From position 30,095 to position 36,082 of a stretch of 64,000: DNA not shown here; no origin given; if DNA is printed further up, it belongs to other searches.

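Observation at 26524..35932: Two megasynthase-like genes (1895 + 1223 aa, at least eight catalytic-type domains plus TPR arrays) between csrA-fliW and fliC: candidate flagellin glycosylation machine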

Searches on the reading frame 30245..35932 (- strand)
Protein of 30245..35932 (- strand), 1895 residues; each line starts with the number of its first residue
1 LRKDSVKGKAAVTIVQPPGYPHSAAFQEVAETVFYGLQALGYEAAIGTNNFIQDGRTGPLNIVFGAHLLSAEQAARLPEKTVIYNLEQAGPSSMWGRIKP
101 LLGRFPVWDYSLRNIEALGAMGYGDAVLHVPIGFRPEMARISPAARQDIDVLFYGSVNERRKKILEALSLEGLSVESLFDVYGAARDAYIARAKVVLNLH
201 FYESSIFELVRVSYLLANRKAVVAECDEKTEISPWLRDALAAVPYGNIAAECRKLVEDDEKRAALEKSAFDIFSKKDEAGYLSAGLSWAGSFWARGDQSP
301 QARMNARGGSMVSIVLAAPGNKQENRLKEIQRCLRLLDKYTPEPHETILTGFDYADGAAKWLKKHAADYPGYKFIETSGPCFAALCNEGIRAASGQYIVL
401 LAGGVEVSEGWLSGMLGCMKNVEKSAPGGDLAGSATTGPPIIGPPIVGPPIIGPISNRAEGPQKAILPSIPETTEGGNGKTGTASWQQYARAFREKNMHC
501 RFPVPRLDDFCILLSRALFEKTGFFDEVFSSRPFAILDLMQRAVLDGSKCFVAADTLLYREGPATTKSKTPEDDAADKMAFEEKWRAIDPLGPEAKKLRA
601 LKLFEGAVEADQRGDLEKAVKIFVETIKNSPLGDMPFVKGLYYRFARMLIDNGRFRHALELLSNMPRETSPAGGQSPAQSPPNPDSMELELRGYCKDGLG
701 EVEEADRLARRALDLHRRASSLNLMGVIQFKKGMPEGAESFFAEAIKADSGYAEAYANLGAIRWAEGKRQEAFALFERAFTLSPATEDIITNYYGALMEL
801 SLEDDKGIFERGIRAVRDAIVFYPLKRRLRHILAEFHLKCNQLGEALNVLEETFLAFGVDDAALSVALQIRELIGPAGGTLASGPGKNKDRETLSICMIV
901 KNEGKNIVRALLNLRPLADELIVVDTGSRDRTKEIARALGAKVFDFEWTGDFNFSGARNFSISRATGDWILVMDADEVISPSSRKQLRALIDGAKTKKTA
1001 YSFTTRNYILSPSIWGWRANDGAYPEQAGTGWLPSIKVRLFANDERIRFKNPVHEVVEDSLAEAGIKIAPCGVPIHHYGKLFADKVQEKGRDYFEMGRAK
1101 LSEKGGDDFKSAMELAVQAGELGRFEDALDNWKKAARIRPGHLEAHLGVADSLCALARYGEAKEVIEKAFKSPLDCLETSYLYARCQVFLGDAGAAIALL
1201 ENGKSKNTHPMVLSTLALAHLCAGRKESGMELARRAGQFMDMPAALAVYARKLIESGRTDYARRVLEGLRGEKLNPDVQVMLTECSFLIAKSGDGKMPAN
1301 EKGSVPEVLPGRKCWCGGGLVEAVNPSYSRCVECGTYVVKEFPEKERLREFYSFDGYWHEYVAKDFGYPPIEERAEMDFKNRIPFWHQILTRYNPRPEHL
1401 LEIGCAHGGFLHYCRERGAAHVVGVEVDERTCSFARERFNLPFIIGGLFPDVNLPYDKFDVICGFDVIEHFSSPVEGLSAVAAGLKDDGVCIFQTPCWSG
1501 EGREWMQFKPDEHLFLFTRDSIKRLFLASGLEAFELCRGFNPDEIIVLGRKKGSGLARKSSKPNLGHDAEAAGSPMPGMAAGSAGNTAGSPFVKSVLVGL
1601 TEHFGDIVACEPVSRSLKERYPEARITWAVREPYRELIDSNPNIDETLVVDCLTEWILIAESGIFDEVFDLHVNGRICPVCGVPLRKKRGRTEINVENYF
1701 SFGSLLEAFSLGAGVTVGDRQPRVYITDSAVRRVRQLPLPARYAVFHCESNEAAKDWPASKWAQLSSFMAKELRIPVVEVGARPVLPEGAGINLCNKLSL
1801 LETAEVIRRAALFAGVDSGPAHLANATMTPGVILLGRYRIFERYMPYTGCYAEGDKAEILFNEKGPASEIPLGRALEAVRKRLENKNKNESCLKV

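Call 6: search_protein_families(library=pfam, proteins=[window:30245-35932:-], max_evalue=0.01)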
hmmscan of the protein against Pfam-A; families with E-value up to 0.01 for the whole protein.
window:30245-35932:- (1895 aa): 22 families
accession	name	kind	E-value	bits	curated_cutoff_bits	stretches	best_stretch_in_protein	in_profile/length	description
PF00535.33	Glycos_transf_2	-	9.6e-28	97.6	23.3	2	895-992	1-104/168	Glycosyl transferase family 2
PF13489.12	Methyltransf_23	-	7.8e-21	74.9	27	1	1388-1533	11-161/164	Methyltransferase domain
PF14559.12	TPR_19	-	6.1e-20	71.8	25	1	1122-1169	4-51/68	Tetratricopeptide repeat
PF01075.23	Glyco_transf_9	-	1.4e-12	47.9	22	1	1735-1836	99-210/247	Glycosyltransferase family 9 (heptosyltransferase)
PF07719.23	TPR_2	-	1.9e-12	46.7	27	0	753-784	1-32/34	Tetratricopeptide repeat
PF12895.13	ANAPC3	-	2.1e-11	44.3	27.2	1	1141-1202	21-81/82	Anaphase-promoting complex, cyclosome, subunit 3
PF00515.34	TPR_1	-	5.7e-11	42.2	27.8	0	753-784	1-32/34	Tetratricopeptide repeat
PF08241.18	Methyltransf_11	-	1.3e-09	38.9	21.2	1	1401-1493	1-95/95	Methyltransferase domain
PF08242.18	Methyltransf_12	-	8e-09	36.6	30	1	1401-1491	1-98/98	Methyltransferase domain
PF13649.12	Methyltransf_25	-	1e-08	36.2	27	1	1401-1489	2-97/97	Methyltransferase domain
PF13181.12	TPR_8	-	1.9e-08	34.3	25.7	0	753-785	1-33/34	Tetratricopeptide repeat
PF13424.12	TPR_12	-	1e-07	32.5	30.1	1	719-782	3-74/77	Tetratricopeptide repeat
PF13847.12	Methyltransf_31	-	3.5e-07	30.4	27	1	1399-1497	6-113/145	Methyltransferase domain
PF13428.12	TPR_14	-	3.9e-07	30.5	23.5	0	754-791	2-39/44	Tetratricopeptide repeat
PF13704.12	Glyco_tranf_2_4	-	2.6e-05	25.1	27.5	1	914-990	14-97/98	Glycosyl transferase family 2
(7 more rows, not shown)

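Call 7: search_protein_families(library=ncbifam, proteins=[window:30245-35932:-], max_evalue=0.01)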
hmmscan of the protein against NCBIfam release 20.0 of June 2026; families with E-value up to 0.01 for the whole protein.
window:30245-35932:- (1895 aa): 34 families (the best 25 are shown)
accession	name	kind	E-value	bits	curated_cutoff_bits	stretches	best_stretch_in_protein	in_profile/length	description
TIGR02917.1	PEP_TPR_lipo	equivalog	1.7e-17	62.6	312.2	2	718-854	464-594/899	XrtA/PEP-CTERM system TPR-repeat protein PrsT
TIGR02193.1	heptsyl_trn_I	equivalog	9.2e-16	57.9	185.3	2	1714-1835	152-281/320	lipopolysaccharide heptosyltransferase I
TIGR02201.1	heptsyl_trn_III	equivalog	2.8e-12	46.4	170.2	2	1794-1841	245-292/344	putative lipopolysaccharide heptosyltransferase III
TIGR04283.1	glyco_like_mftF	equivalog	5.8e-12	45.7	182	1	894-1005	1-113/221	TIGR04283 family arsenosugar biosynthesis glycosyltransferase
NF007742.0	PRK10422.1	equivalog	3e-10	39.4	467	1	1793-1837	246-290/352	lipopolysaccharide core heptosyltransferase RfaQ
NF007482.0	PRK10073.1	equivalog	7.7e-10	38.3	423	1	890-987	4-106/334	glycosyltransferase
TIGR04195.1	S_glycosyl_SunS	equivalog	1.3e-08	34.1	350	1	890-988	55-152/421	SunS family peptide S-glycosyltransferase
TIGR02521.1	type_IV_pilW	equivalog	1.2e-07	31.5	154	1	726-793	38-105/234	type IV pilus biogenesis/stability protein PilW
NF010496.0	PRK13915.1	equivalog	2.3e-07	30.2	262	1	889-947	28-92/307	glucosyl-3-phosphoglycerate synthase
NF041875.1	EPS_EpsD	equivalog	6.9e-07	29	370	1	918-981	30-94/325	exopolysaccharide biosynthesis glycosyltransferase EpsD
NF040959.1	MamA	equivalog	1.3e-06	28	200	0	1106-1201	68-163/204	magnetosome protein MamA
NF033762.1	social_mot_Tgl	equivalog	3.1e-06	26.7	225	0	700-780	45-127/252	social motility TPR repeat lipoprotein Tgl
NF008520.0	PRK11447.1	equivalog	3.1e-06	25.3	858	0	1083-1209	580-703/1157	cellulose synthase complex outer membrane protein BcsC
TIGR04510.1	mod_pep_cyc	subfamily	3.9e-06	25.7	400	1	1113-1211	471-570/814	putative peptide modification system cyclase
TIGR03965.1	mycofact_glyco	equivalog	4e-06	26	280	0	887-981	69-169/467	mycofactocin biosynthesis glycosyltransferase MftF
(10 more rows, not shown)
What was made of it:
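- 30248..31195 (-): GT9 (heptosyltransferase-like) GT-B domain (residues 1580-1895). TIGR02193 and TIGR02201 hits below cut-off (call 7).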

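Call 11: list_cluster_members(proteins=[window:30245-35932:-, window:26524-30195:-, window:25448-26266:-, window:37981-39618:-])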
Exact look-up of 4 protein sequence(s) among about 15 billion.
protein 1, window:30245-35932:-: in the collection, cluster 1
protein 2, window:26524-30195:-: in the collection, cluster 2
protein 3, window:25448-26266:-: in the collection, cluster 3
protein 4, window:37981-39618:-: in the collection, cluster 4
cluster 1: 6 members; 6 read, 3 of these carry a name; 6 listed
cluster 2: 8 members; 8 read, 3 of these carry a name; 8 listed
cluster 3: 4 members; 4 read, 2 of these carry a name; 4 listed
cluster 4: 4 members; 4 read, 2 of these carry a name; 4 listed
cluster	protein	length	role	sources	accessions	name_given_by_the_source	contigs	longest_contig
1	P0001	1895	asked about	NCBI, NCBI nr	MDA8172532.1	MAG: glycosyltransferase [Nitrospiraceae bacterium] | glycosyltransferase [Nitrospiraceae bacterium]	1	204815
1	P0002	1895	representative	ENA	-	-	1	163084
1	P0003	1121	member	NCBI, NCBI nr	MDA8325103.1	MAG: glycosyltransferase, partial [Nitrospiraceae bacterium] | glycosyltransferase [Nitrospiraceae bacterium]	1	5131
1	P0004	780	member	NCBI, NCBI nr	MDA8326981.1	MAG: glycosyltransferase, partial [Nitrospiraceae bacterium] | glycosyltransferase [Nitrospiraceae bacterium]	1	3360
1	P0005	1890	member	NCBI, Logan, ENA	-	-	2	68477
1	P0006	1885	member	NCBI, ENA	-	-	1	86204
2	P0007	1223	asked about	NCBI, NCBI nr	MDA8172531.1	MAG: glycoside hydrolase family 99-like domain-containing protein [Nitrospiraceae ... | glycoside hydrolase family 99-like domain-containing protein [Nitrospiraceae bacterium]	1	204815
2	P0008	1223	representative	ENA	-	-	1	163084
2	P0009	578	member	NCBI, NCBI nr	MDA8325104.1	MAG: glycoside hydrolase family 99-like domain-containing protein, partial ... | glycoside hydrolase family 99-like domain-containing protein [Nitrospiraceae bacterium]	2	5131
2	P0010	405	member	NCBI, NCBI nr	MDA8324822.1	MAG: glycosyltransferase [Nitrospiraceae bacterium] | glycosyltransferase [Nitrospiraceae bacterium]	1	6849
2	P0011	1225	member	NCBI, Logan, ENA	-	-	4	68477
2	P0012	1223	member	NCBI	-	-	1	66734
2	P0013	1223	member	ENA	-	-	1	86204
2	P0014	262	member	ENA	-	-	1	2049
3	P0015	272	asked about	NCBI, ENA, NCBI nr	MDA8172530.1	MAG: flagellin [Nitrospiraceae bacterium] | flagellin [Nitrospiraceae bacterium]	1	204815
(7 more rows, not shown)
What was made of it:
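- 30245..35932 (-): Gene 1, 1895 aa: seven-module soluble protein (Nt GT-B, GT2a*, TPR1, GT2b, TPR2, Zn-ribbon/MT, GT9). Identical or nearly identical proteins occur in other assemblies (call 11).
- Checked: They are intact in five or more other assemblies (call 11).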
